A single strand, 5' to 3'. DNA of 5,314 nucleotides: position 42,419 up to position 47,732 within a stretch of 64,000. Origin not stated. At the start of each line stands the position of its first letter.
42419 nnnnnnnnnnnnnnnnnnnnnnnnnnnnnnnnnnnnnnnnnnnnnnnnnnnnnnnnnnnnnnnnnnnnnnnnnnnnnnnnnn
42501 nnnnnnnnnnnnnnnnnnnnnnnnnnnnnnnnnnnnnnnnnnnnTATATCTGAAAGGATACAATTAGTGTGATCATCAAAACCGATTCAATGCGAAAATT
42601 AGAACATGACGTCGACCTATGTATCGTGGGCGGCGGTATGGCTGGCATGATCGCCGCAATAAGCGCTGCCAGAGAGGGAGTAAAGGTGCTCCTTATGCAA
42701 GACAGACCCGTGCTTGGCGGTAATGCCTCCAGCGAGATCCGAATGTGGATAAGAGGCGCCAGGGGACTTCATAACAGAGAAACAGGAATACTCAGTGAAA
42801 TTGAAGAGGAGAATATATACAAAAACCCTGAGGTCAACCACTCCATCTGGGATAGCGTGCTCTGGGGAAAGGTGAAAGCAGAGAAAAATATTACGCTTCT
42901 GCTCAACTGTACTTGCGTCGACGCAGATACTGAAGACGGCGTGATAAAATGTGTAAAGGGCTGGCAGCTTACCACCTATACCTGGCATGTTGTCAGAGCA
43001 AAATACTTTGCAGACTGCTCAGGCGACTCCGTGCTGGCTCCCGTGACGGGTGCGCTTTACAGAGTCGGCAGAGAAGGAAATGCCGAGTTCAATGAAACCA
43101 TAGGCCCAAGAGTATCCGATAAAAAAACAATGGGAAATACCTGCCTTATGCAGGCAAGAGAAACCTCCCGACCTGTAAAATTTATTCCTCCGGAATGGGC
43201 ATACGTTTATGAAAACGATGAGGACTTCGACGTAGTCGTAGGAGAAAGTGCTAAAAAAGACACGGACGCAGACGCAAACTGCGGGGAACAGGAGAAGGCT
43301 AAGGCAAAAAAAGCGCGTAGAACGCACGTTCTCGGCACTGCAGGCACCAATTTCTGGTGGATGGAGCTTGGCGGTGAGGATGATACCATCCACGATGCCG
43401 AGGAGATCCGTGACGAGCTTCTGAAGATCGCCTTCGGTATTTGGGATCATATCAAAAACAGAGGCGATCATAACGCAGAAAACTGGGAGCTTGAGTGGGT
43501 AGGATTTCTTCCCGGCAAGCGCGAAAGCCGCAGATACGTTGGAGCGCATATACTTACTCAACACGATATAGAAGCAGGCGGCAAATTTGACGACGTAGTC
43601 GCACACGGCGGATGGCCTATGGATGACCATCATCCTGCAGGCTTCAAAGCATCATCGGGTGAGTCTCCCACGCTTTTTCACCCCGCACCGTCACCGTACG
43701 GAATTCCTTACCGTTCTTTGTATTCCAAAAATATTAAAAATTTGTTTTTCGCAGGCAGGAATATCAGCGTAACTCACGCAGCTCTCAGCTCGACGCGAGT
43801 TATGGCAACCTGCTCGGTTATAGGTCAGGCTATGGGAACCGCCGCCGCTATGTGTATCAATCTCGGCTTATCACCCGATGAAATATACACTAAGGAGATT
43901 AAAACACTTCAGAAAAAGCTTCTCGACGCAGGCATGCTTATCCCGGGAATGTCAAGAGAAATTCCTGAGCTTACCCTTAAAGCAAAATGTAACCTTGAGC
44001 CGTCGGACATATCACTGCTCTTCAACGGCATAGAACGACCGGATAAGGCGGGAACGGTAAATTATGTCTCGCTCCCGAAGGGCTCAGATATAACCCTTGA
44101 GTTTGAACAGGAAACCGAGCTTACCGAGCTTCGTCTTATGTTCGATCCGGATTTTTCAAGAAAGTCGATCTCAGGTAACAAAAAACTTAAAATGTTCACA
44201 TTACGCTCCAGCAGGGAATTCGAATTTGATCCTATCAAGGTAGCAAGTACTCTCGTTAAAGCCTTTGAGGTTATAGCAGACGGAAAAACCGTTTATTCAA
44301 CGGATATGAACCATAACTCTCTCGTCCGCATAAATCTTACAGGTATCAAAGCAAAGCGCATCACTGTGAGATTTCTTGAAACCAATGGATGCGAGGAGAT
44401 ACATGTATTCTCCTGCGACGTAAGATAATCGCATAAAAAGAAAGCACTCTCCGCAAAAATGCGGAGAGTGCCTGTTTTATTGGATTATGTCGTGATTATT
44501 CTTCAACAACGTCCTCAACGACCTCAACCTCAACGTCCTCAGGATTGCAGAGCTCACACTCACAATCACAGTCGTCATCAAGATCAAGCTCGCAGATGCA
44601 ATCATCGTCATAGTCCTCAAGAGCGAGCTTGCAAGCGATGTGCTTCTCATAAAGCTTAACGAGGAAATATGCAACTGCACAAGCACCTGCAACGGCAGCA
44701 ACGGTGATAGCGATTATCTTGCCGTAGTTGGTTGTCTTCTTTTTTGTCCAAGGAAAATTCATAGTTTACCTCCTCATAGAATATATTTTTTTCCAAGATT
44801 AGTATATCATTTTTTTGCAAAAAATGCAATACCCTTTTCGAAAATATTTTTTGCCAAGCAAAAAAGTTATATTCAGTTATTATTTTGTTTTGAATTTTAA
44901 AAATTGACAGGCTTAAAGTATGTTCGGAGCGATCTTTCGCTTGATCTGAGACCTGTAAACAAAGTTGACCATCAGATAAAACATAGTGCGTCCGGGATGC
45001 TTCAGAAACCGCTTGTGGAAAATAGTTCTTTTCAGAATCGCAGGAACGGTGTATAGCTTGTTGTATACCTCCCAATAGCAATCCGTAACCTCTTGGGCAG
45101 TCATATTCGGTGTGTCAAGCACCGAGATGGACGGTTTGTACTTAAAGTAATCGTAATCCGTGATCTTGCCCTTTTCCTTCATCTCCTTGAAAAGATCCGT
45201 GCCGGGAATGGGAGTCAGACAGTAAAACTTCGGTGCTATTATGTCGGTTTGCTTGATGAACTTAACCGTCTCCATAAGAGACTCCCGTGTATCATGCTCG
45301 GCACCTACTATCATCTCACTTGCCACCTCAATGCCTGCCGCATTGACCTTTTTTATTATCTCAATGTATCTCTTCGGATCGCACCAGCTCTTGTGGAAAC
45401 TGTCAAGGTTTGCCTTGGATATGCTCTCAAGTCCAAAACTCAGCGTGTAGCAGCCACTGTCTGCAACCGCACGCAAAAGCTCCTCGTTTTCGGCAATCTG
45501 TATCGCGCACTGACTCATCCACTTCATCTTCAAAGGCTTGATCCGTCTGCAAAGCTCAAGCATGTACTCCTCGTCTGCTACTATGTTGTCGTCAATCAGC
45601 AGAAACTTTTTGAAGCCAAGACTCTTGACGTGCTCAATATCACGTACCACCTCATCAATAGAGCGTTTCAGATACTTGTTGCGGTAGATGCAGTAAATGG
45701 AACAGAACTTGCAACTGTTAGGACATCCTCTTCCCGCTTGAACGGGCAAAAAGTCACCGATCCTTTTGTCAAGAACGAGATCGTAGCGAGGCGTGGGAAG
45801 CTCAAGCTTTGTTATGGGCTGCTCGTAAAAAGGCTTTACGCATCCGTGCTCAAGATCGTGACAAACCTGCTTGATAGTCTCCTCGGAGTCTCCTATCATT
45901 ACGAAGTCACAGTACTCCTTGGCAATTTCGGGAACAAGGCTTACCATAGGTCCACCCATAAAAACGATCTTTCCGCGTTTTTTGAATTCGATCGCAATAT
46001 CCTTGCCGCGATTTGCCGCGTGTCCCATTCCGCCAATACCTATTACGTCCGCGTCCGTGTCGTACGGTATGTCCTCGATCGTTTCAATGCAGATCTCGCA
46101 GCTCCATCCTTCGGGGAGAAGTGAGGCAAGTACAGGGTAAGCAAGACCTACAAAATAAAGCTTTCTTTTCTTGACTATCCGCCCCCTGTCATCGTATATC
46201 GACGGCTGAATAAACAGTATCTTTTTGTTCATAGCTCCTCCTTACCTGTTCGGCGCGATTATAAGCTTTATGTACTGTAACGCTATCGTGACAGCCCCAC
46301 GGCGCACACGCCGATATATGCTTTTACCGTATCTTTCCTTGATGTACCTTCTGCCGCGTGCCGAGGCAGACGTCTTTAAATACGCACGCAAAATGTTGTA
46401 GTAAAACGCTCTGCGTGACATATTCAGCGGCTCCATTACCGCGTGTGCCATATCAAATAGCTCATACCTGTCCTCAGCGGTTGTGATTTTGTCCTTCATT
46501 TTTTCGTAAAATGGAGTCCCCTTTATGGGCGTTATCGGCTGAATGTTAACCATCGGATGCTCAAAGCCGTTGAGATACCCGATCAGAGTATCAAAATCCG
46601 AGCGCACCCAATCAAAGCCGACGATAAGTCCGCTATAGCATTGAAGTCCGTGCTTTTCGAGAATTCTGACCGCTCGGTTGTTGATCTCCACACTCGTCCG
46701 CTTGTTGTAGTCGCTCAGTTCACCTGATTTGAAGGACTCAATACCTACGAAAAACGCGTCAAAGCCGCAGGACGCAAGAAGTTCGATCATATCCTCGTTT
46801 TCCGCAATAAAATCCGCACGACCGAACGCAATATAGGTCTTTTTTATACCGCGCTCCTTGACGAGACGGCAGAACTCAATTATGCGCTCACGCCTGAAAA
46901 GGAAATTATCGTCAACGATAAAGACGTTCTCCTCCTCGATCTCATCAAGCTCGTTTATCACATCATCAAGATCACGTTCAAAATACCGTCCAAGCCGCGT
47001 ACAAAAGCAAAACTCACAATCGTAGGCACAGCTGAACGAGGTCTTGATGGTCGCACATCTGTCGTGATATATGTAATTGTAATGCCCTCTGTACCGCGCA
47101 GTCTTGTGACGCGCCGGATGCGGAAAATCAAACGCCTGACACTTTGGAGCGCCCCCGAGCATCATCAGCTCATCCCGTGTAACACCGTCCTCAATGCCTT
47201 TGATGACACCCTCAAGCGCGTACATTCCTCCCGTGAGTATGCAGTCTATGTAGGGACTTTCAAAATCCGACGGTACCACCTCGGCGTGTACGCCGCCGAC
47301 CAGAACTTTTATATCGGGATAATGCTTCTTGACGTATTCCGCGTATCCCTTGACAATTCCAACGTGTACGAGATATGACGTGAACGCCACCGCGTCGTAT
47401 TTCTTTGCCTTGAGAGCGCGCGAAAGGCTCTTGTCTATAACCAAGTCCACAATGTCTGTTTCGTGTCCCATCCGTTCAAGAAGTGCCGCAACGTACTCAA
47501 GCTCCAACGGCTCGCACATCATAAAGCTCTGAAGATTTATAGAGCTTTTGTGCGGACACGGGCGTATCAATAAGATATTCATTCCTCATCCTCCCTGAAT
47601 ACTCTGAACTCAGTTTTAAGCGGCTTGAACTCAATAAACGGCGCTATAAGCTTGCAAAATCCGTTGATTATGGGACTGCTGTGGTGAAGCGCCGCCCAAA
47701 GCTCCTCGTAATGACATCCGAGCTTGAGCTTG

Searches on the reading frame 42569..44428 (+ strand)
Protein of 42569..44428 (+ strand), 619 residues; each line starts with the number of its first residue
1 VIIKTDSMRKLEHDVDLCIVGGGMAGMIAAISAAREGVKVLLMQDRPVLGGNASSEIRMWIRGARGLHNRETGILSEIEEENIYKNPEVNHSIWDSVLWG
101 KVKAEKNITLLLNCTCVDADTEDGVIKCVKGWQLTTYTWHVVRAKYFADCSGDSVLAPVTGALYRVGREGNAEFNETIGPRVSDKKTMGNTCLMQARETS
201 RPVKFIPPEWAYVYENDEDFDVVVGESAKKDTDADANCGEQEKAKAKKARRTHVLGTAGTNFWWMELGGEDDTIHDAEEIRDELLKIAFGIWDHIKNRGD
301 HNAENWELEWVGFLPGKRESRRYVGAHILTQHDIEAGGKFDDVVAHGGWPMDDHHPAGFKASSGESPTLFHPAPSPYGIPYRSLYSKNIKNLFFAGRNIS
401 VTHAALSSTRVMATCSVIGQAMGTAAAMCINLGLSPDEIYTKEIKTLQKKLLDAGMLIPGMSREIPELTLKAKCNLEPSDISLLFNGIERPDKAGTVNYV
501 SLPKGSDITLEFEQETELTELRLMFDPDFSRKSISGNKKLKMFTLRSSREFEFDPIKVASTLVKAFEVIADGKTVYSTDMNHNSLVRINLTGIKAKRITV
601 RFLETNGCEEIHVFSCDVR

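Call 81: search_protein_families(library=pfam, proteins=[window:42569-44428:+], max_evalue=0.0001)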
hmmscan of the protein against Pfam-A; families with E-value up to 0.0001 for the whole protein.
window:42569-44428:+ (619 aa): 7 families
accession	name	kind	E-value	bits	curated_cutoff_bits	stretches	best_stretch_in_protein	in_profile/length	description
PF12831.13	FAD_oxidored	-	1.2e-88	298.6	27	1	16-451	1-416/416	FAD dependent oxidoreductase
PF13450.12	NAD_binding_8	-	2.8e-08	34.3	21.9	1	19-57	1-39/68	NAD(P)-binding Rossmann-like domain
PF07992.20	Pyr_redox_2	-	1e-06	28.8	26.1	1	16-130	2-92/291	Pyridine nucleotide-disulphide oxidoreductase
PF00890.30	FAD_binding_2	-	1.9e-06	27.7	20.4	1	16-53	1-38/414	FAD binding domain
PF01134.28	GIDA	-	5.4e-06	26.1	22.1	1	16-44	1-29/391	Glucose inhibited division protein A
PF03486.20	HI0933_like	-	3.5e-05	23.8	50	0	16-49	2-35/244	HI0933-like protein Rossmann domain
PF01266.30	DAO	-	6.2e-05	23.1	27.9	1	16-60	1-46/353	FAD dependent oxidoreductase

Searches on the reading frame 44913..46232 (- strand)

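Call 81: search_protein_families(library=pfam, proteins=[window:44913-46232:-], max_evalue=0.0001)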
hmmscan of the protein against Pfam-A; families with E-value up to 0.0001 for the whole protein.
window:44913-46232:- (439 aa): 3 families
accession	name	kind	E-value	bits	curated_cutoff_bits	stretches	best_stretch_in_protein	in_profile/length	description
PF04055.27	Radical_SAM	-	1e-16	62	29.5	1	167-326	4-166/166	Radical SAM superfamily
PF02310.24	B12-binding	-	6.8e-07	29.6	32.1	1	49-122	38-119/121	B12 binding domain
PF19864.5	Radical_SAM_N2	-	3.3e-05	23.8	29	1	85-127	81-125/151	Radical SAM proteins, N-terminal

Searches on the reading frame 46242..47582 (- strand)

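Call 81: search_protein_families(library=pfam, proteins=[window:46242-47582:-], max_evalue=0.0001)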
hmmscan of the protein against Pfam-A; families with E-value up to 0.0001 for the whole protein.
window:46242-47582:- (446 aa): 2 families
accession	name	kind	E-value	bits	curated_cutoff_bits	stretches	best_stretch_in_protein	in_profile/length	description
PF02310.24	B12-binding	-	1.4e-15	57.6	32.1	1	23-123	12-117/121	B12 binding domain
PF04055.27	Radical_SAM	-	7.4e-15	55.9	29.5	1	181-334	3-163/166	Radical SAM superfamily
